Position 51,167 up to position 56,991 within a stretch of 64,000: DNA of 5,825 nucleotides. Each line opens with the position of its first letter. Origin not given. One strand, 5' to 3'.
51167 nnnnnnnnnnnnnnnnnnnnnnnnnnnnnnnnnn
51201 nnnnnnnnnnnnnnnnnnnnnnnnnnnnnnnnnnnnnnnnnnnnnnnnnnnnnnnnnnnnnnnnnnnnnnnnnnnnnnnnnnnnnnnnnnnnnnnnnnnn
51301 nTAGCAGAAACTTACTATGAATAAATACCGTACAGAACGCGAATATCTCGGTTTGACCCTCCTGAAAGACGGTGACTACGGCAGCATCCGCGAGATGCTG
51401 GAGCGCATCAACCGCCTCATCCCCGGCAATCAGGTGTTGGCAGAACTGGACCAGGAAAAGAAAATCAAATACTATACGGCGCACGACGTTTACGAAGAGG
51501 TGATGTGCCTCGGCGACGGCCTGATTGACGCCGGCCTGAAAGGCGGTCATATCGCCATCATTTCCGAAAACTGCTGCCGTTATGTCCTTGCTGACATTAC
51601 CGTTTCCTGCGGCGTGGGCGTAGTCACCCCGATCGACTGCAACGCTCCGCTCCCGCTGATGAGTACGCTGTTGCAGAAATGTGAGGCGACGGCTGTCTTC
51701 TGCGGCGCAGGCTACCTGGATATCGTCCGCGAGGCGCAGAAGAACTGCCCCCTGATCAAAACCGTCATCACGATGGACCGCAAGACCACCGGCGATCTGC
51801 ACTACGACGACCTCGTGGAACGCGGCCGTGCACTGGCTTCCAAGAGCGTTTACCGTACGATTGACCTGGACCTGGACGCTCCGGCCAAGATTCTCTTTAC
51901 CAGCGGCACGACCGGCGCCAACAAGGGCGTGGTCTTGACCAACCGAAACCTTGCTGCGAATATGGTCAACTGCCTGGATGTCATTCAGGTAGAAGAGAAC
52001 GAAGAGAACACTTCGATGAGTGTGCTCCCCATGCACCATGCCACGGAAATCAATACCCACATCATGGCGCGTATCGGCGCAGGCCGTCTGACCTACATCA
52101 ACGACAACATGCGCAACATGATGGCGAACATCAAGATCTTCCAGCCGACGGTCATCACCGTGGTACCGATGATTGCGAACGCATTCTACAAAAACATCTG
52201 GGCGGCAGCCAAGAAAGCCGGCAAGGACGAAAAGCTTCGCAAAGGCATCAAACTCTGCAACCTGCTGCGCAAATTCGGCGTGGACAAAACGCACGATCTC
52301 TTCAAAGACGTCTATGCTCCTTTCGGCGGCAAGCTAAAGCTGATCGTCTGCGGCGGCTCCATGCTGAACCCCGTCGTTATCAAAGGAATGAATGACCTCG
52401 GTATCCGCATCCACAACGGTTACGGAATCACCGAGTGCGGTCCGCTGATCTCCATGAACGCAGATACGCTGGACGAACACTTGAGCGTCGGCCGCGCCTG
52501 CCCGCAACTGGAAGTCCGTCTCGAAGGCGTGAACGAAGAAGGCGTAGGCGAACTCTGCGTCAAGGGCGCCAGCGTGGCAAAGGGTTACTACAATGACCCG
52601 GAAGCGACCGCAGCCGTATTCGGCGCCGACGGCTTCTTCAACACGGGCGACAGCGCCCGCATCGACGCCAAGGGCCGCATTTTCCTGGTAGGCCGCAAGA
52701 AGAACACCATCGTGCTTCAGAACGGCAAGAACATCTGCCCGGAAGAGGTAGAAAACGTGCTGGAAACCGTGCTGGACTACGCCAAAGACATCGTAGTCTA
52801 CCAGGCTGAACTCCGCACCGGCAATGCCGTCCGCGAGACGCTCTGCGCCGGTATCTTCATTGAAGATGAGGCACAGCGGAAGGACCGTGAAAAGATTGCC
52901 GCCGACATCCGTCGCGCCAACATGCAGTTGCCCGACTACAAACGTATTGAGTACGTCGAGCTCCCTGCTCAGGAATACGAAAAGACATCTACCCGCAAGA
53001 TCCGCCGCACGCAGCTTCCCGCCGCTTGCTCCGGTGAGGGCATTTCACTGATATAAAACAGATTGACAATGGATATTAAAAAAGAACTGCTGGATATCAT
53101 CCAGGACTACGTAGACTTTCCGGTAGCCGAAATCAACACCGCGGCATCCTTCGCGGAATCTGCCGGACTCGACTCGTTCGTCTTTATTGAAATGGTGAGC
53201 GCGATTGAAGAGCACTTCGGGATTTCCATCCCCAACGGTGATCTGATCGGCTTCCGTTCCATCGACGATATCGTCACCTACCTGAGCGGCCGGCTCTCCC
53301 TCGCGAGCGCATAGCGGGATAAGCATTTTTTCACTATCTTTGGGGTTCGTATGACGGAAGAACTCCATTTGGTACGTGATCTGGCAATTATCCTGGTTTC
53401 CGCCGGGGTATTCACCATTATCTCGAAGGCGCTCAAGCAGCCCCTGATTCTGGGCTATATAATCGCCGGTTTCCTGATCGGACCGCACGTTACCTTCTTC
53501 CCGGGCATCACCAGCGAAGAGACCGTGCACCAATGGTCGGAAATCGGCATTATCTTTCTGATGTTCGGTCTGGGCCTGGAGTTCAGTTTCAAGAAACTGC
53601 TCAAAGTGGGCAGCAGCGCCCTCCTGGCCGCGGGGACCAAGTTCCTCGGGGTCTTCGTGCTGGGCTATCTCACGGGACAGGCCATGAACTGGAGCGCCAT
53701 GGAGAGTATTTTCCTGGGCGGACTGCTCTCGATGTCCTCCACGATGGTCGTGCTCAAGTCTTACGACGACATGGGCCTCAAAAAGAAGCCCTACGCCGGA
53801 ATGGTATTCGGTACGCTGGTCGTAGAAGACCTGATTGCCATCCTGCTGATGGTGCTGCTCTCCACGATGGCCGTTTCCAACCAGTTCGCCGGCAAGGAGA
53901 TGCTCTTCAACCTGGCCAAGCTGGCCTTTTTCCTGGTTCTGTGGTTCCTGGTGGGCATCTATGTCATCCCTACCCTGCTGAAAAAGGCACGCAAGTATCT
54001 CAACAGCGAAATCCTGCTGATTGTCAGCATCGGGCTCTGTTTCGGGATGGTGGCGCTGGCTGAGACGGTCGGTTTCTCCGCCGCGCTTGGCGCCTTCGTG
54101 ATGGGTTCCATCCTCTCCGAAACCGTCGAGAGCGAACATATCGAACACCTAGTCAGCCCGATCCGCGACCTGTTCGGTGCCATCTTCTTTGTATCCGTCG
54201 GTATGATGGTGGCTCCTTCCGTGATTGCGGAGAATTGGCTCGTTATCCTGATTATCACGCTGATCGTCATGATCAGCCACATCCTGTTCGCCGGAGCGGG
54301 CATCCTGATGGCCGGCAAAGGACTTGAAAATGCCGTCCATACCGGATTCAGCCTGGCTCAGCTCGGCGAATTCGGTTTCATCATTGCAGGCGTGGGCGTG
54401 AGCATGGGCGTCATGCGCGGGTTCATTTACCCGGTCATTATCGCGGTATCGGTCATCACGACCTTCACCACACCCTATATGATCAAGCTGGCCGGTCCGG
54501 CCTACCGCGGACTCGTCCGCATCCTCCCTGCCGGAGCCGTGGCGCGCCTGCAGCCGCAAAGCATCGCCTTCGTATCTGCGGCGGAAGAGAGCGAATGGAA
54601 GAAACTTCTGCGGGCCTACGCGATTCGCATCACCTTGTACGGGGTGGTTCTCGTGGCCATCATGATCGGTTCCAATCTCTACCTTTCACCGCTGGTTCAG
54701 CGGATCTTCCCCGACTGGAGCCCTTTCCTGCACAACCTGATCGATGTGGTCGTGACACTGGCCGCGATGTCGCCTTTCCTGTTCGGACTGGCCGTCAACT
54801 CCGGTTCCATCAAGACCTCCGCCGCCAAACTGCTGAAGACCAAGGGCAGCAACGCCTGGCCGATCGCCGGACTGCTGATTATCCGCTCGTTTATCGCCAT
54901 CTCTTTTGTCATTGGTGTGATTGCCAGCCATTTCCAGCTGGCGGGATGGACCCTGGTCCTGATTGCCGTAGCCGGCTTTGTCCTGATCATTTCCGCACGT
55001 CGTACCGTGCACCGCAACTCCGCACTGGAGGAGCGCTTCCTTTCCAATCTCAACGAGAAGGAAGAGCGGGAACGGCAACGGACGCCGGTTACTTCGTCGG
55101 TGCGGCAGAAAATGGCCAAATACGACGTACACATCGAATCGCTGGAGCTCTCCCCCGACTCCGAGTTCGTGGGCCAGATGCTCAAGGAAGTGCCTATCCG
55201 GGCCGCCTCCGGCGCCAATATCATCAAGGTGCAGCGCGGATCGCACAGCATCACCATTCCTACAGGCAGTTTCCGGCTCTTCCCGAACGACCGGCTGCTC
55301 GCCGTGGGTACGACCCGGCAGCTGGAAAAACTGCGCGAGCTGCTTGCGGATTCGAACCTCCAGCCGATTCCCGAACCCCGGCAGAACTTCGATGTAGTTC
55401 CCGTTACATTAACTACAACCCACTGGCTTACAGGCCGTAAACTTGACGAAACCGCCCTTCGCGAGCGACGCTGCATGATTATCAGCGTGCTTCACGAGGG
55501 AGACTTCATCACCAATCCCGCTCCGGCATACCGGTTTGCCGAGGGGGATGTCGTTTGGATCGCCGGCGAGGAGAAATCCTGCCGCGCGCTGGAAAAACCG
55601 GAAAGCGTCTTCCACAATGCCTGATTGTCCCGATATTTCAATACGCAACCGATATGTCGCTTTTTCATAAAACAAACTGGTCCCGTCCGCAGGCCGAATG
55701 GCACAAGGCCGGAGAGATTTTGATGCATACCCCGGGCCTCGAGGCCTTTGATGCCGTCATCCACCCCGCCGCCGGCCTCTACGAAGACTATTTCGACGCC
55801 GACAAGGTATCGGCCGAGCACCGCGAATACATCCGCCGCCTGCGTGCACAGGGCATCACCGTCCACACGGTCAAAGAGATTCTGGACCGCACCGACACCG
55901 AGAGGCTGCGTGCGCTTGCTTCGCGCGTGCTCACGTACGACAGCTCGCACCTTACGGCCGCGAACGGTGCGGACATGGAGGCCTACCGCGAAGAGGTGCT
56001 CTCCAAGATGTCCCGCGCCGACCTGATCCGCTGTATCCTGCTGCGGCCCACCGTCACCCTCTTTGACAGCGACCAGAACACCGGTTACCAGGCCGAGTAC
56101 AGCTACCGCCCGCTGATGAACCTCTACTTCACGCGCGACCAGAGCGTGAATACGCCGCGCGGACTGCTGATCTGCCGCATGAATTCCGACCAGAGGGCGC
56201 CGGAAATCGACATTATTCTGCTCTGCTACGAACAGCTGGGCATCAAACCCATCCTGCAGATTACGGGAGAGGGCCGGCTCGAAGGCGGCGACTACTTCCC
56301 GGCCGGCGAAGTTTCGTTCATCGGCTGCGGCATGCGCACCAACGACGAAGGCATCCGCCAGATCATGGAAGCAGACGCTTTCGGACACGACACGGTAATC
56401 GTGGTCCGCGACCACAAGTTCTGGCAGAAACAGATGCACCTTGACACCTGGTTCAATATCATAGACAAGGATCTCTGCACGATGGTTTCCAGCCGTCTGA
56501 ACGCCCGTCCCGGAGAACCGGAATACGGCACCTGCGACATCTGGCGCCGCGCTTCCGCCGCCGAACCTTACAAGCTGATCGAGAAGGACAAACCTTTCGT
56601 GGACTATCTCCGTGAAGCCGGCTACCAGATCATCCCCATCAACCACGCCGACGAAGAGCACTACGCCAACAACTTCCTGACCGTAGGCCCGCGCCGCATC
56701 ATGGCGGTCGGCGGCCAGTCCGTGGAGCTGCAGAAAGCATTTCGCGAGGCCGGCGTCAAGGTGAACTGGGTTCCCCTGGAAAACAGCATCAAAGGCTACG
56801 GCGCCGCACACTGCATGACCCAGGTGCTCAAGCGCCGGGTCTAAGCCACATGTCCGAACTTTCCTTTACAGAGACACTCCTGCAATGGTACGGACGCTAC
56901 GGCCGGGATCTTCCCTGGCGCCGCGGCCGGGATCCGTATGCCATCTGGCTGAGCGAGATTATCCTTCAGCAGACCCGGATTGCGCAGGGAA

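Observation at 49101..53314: Free-standing condensation-domain protein + fatty-acid-type adenylating ligase + dedicated carrier protein: a minimal non-modular acyl-transfer pathway of unknown product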

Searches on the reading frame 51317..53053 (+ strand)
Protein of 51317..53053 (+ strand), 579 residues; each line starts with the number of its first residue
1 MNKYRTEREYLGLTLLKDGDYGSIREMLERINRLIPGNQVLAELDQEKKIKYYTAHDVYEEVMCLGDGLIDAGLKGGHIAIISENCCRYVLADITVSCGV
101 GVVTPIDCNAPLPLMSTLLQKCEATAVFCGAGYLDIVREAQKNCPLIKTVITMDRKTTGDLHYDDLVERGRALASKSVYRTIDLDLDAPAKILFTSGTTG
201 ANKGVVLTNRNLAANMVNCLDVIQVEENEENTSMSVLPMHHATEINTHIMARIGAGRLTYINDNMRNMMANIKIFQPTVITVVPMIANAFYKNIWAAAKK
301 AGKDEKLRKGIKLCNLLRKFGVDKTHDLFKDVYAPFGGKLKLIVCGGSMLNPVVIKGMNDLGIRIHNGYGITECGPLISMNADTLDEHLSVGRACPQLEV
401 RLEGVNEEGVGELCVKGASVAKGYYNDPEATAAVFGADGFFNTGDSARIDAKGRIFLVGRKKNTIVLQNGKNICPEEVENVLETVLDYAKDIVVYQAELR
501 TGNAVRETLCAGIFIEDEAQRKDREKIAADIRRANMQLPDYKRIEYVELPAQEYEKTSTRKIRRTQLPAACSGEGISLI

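Call 3: search_protein_families(library=pfam, proteins=[window:51317-53053:+], max_evalue=0.01)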
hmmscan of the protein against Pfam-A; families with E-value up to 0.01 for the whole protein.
window:51317-53053:+ (579 aa): 2 families
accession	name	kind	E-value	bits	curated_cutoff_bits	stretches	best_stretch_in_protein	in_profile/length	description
PF00501.34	AMP-binding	-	7.2e-55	186.8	29.9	1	50-425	19-384/384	AMP-binding enzyme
PF23562.2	AMP-binding_C_3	-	0.0018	19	20.8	1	463-567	2-108/124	AMP-binding enzyme C-terminal domain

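Call 4: search_protein_families(library=ncbifam, proteins=[window:51317-53053:+], max_evalue=0.01)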
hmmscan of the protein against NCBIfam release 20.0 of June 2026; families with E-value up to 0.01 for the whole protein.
window:51317-53053:+ (579 aa): 101 families (the best 25 are shown)
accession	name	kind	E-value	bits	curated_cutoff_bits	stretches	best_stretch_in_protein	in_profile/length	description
NF004837.0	PRK06187.1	subfamily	1.2e-62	211.9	476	2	339-569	287-520/531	long-chain-fatty-acid--CoA ligase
NF052269.1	Staph_lig_FadD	equivalog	2e-45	155.1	650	2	339-565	266-487/499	long-chain-fatty-acid--CoA ligase FadD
NF005801.1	PRK07656.1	equivalog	3.1e-44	151.5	657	2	340-506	281-447/500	FadD3 family acyl-CoA ligase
NF009233.0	PRK12583.1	subfamily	7e-43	146.8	832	2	344-567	324-546/558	fatty acid CoA ligase family protein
NF005307.0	PRK06839.1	equivalog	1e-41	143.1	748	2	342-505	268-436/496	o-succinylbenzoate--CoA ligase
TIGR01923.1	menE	equivalog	3.2e-41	141.6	330.15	2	339-566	225-441/442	o-succinylbenzoate--CoA ligase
NF005947.1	PRK08008.1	equivalog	5e-41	140.9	651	2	361-567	312-517/518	crotonobetaine/carnitine-CoA ligase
NF004114.0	PRK05605.1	equivalog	9.1e-41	139.8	766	2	345-564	345-567/575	long-chain-fatty-acid--CoA ligase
NF006182.0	PRK08316.1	subfamily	1.1e-40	139.7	663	2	23-280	12-264/523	fatty acyl-CoA synthetase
NF005702.0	PRK07514.1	subfamily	5.4e-39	133.9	558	2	339-551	271-485/506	malonyl-CoA synthase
NF004511.1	PRK05852.1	equivalog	2.1e-38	132.2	650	2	339-509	275-451/505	FadD7 family fatty acid--CoA ligase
NF006523.0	PRK08974.1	equivalog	5.7e-38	130.4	884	2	339-567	326-549/561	long-chain-fatty-acid--CoA ligase FadD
NF004229.0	PRK05677.1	subfamily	1.2e-37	129.7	879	2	339-566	327-550/563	long-chain-fatty-acid--CoA ligase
NF006442.0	PRK08751.1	equivalog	2.3e-37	128.6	1023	2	340-568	331-555/560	long-chain fatty acid--CoA ligase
NF004758.0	PRK06087.1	equivalog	4.9e-37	127.6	736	2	340-567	305-531/548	medium-chain fatty-acid--CoA ligase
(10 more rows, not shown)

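Call 11: search_solved_structures(query=window:51317-53053:+, max_evalue=1e-20)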
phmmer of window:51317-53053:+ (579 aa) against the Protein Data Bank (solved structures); distinct sequences matched with E-value up to 1e-20: 35.
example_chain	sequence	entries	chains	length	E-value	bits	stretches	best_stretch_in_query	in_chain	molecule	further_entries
2d1q_A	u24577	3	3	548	7.4e-30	106.8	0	54-285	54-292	Luciferin 4-monooxygenase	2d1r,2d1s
2d1t_A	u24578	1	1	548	1e-29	106.4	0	54-284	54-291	Luciferin 4-monooxygenase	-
4m46_A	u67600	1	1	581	1.9e-29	105.5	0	362-482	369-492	Luciferase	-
6k4c_A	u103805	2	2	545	2.3e-29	105.2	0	17-246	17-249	Ancestral luciferase AncLamp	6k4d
3ipl_A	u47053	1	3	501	1.3e-28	102.7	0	339-483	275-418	2-succinylbenzoate--CoA ligase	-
3qya_A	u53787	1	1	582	2.2e-28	102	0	362-482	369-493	Luciferase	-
8r2q_A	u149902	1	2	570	1.1e-27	99.7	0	365-504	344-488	Probable fatty-acid-CoA ligase FadD5 (Fatty-acid-CoA synthetase) (Fatty-acid-CoA synthase)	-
6q2m_A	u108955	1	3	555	1.8e-27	99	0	352-482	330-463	Luciferin 4-monooxygenase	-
5kyv_A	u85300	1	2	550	4e-26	94.5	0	356-482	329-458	Luciferin 4-monooxygenase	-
8r2r_A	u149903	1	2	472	6.8e-26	93.8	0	365-484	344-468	Probable fatty-acid-CoA ligase FadD5 (Fatty-acid-CoA synthetase) (Fatty-acid-CoA synthase)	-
4g37_A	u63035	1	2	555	1.1e-25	93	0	357-482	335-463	Luciferin 4-monooxygenase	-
5kyt_A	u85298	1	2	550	4.3e-25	91.1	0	356-482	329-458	Luciferin 4-monooxygenase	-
6hps_A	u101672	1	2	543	5e-25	90.9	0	358-482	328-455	Luciferin 4-monooxygenase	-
3iep_A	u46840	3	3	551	5e-25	90.9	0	358-482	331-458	Luciferin 4-monooxygenase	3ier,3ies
1ba3_A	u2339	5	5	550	5e-25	90.9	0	356-482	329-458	LUCIFERASE | Luciferin 4-monooxygenase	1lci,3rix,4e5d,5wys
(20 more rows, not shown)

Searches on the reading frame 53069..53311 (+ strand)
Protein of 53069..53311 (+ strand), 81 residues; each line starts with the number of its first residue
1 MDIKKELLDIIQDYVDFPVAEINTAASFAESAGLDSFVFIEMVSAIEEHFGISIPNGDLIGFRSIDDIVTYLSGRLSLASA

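Call 3: search_protein_families(library=pfam, proteins=[window:53069-53311:+], max_evalue=0.01)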
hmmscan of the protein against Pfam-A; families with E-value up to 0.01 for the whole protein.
window:53069-53311:+ (81 aa): 2 families
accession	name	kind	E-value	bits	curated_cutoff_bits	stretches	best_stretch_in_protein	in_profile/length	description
PF00550.31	PP-binding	-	5.8e-14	52.5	20.8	1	6-72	2-67/67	Phosphopantetheine attachment site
PF23297.2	ACP_SdgA_C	-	0.00046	20.7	27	1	2-74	10-81/95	Highly reducing polyketide synthase sdgA, C-terminal ACP domain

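Call 4: search_protein_families(library=ncbifam, proteins=[window:53069-53311:+], max_evalue=0.01)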
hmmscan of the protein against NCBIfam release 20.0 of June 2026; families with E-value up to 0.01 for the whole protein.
window:53069-53311:+ (81 aa): 16 families
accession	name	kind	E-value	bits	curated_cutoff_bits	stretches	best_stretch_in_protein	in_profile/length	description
NF002148.0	PRK00982.1-2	subfamily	2.9e-12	46.3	71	1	2-74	4-76/79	acyl carrier protein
NF002147.0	PRK00982.1-1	equivalog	1.1e-11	44.4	84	1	2-73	7-78/83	acyl carrier protein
NF058660.1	cispen_ACP_AmcB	equivalog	1.6e-10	41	80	1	6-72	5-75/80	cispentacin biosynthesis acyl carrier protein AmcB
TIGR00517.1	acyl_carrier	equivalog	3.5e-10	39.6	70.45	1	3-73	4-74/77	acyl carrier protein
NF040636.1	AcpM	exception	6.6e-10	38.9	146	1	3-73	6-76/93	meromycolate extension acyl carrier protein AcpM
NF002150.0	PRK00982.1-4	subfamily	7.3e-10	39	66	1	3-73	6-76/80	acyl carrier protein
NF002151.0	PRK00982.1-5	equivalog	2.8e-09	36.9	92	1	2-73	3-74/78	acyl carrier protein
NF009104.0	PRK12449.1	equivalog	4e-09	36.3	70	1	3-76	6-79/80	acyl carrier protein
NF002149.0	PRK00982.1-3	equivalog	1.8e-08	34.2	106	1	2-72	3-73/78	acyl carrier protein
NF006031.0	PRK08172.1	equivalog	1.4e-06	28.9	76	1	1-73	3-75/82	acyl carrier protein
NF004533.0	PRK05883.1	equivalog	1.7e-06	27.7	72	1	3-68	24-89/100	acyl carrier protein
NF005480.0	PRK07081.1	equivalog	1.2e-05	25.2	72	1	4-69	2-70/83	acyl carrier protein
NF003464.0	PRK05087.1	equivalog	2.1e-05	24.5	68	1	1-58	1-58/78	D-alanine--poly(phosphoribitol) ligase subunit DltC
NF005079.0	PRK06508.1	equivalog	2.9e-05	24.4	83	1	7-55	8-56/93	acyl carrier protein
NF003757.0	PRK05350.1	equivalog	0.0025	17.9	65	1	3-73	7-77/83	acyl carrier protein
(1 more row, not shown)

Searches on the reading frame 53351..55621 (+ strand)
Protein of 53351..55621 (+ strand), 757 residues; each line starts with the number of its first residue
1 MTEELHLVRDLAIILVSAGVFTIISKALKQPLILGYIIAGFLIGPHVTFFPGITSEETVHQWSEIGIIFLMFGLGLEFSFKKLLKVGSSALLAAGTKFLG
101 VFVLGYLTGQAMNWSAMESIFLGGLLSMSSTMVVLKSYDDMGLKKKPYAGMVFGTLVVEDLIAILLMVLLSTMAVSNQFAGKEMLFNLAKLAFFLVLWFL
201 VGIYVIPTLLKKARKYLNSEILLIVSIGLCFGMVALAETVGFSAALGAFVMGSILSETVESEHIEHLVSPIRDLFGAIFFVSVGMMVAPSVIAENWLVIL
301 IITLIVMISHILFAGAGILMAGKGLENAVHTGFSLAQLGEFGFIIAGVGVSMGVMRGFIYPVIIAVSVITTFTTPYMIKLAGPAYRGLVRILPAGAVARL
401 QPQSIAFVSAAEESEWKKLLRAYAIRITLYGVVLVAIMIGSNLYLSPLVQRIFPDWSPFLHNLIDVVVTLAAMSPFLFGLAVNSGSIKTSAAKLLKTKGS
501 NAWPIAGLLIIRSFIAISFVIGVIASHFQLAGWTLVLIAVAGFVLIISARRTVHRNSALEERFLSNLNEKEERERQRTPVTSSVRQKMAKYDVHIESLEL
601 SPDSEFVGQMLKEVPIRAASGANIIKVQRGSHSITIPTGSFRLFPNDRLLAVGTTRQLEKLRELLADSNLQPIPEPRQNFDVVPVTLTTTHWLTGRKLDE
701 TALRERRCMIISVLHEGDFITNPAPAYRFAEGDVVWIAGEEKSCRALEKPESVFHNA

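Call 3: search_protein_families(library=pfam, proteins=[window:53351-55621:+], max_evalue=0.01)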
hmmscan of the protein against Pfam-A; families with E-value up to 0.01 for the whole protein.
window:53351-55621:+ (757 aa): 3 families
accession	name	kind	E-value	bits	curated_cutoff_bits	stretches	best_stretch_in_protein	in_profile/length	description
PF00999.27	Na_H_Exchanger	-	3.6e-56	191.1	26.2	1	18-378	4-374/375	Sodium/hydrogen exchanger, transmembrane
PF02080.26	TrkA_C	-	1e-27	96.2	27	2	597-665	3-70/71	TrkA-C domain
PF14798.11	Ca_hom_mod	-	0.0024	17.4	25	1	527-574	179-226/252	Calcium homeostasis modulator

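Call 4: search_protein_families(library=ncbifam, proteins=[window:53351-55621:+], max_evalue=0.01)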
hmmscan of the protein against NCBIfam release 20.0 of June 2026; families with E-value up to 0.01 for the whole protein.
window:53351-55621:+ (757 aa): 8 families
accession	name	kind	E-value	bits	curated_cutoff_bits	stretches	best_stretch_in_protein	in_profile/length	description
TIGR00932.1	2a37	subfamily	5.5e-50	170.4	238.3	1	15-287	1-274/275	monovalent cation:proton antiporter-2 (CPA2) family protein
NF007950.1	PRK10669.1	equivalog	5.4e-47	160.9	700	1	6-379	6-385/547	YbaL family putative K(+) efflux transporter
NF045626.1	FeTrans_MagA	equivalog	1.8e-35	122.6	700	1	11-377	11-373/386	iron transporter MagA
NF002924.0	PRK03562.1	equivalog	3e-31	108.6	752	1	9-378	8-376/623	glutathione-regulated potassium-efflux system protein KefC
NF002973.0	PRK03659.1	equivalog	9.8e-28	97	804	1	9-381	8-376/602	glutathione-regulated potassium-efflux system protein KefB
NF007039.0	PRK09496.3-2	equivalog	1.7e-08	33.7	293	1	587-667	145-222/446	Trk system potassium transporter TrkA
NF007041.0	PRK09496.3-4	equivalog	2e-05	23.5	386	1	587-666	144-220/450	Trk system potassium transporter TrkA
NF007036.0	PRK09496.2-3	subfamily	0.0028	16.5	407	0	589-668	150-226/448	Trk system potassium transporter TrkA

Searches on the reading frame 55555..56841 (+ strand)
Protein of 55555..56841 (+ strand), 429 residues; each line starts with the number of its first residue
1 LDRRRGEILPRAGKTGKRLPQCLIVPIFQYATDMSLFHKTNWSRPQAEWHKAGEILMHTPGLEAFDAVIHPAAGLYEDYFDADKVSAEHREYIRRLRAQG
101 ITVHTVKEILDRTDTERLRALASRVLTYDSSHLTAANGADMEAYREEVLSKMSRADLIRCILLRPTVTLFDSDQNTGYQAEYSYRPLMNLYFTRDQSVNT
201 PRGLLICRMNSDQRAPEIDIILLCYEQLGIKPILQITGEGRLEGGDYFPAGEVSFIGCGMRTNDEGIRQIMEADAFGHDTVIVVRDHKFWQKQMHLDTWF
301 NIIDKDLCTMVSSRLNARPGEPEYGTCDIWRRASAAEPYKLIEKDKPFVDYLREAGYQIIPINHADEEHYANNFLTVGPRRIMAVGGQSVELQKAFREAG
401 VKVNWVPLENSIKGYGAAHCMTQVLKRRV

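Call 61: search_protein_families(library=pfam, proteins=[window:55555-56841:+], max_evalue=0.0001)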
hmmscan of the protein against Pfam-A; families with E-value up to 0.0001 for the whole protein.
window:55555-56841:+ (429 aa): 2 families
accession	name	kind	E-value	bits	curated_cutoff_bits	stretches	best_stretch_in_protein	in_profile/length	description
PF02274.22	ADI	-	2.3e-41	142.5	22.8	1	75-427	4-377/377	Arginine deiminase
PF19420.4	DDAH_eukar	-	1.5e-06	28.2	23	0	346-422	203-287/291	N,N dimethylarginine dimethylhydrolase, eukaryotic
